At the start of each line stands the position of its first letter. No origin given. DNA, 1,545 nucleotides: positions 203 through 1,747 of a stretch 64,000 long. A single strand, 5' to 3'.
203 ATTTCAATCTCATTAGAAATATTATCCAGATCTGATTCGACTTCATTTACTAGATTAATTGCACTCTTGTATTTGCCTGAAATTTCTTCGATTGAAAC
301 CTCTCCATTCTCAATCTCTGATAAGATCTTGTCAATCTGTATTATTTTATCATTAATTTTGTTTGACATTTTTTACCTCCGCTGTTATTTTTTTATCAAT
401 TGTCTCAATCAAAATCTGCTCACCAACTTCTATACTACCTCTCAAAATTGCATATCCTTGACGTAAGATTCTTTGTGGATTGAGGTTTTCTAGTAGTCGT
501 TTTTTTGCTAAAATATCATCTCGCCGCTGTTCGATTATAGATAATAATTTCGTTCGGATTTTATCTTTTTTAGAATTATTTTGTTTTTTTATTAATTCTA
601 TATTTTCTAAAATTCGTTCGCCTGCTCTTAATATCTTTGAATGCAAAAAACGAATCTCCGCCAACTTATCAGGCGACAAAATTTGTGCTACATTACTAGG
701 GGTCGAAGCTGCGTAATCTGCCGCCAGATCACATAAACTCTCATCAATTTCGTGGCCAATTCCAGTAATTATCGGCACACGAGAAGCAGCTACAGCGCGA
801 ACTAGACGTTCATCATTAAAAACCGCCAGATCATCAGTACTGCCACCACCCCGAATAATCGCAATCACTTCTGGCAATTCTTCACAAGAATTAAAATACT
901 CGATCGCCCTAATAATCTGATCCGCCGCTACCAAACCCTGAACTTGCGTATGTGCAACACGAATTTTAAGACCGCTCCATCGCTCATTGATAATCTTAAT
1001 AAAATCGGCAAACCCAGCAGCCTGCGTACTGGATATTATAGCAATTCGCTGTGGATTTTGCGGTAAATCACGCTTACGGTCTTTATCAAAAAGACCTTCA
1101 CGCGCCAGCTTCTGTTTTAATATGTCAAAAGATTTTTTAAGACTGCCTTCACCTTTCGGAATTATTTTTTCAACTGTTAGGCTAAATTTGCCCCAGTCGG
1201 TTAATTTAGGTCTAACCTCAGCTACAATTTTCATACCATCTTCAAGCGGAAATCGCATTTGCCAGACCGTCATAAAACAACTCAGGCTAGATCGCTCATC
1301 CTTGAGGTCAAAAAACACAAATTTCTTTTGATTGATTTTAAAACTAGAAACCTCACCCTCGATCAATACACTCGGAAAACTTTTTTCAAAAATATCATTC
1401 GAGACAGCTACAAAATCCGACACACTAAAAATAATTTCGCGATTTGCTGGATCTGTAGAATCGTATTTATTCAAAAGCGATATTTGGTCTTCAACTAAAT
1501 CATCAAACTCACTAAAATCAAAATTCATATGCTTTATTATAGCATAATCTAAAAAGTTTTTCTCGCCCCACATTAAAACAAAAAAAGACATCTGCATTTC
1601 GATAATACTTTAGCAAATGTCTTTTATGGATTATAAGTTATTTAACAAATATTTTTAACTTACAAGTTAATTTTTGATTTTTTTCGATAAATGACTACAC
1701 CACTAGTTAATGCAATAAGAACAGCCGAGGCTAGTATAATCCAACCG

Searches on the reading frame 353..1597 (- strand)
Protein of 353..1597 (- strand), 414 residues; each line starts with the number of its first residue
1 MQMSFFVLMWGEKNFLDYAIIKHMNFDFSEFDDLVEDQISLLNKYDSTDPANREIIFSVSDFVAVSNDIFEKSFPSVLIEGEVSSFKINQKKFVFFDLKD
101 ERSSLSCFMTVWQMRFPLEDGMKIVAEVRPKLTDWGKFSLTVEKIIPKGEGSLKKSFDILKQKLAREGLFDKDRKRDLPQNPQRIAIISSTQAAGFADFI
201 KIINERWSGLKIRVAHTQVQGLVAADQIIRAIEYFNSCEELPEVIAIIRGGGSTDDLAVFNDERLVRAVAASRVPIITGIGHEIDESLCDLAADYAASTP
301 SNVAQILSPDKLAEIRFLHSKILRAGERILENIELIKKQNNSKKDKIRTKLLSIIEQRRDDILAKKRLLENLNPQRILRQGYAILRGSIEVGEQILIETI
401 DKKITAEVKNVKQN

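Call 7: search_protein_families(library=pfam, proteins=[window:353-1597:-], max_evalue=0.01)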
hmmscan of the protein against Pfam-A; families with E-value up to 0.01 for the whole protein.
window:353-1597:- (414 aa): 3 families
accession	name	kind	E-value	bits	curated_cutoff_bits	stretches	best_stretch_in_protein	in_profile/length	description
PF02601.20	Exonuc_VII_L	-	1.5e-60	205.8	35.9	2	169-326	1-160/315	Exonuclease VII, large subunit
PF13742.12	tRNA_anti_2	-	6.6e-14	52.4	27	1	58-145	2-94/95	OB-fold nucleic acid binding domain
PF01336.31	tRNA_anti-codon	-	1.8e-06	28.2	27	1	77-146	1-73/75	OB-fold nucleic acid binding domain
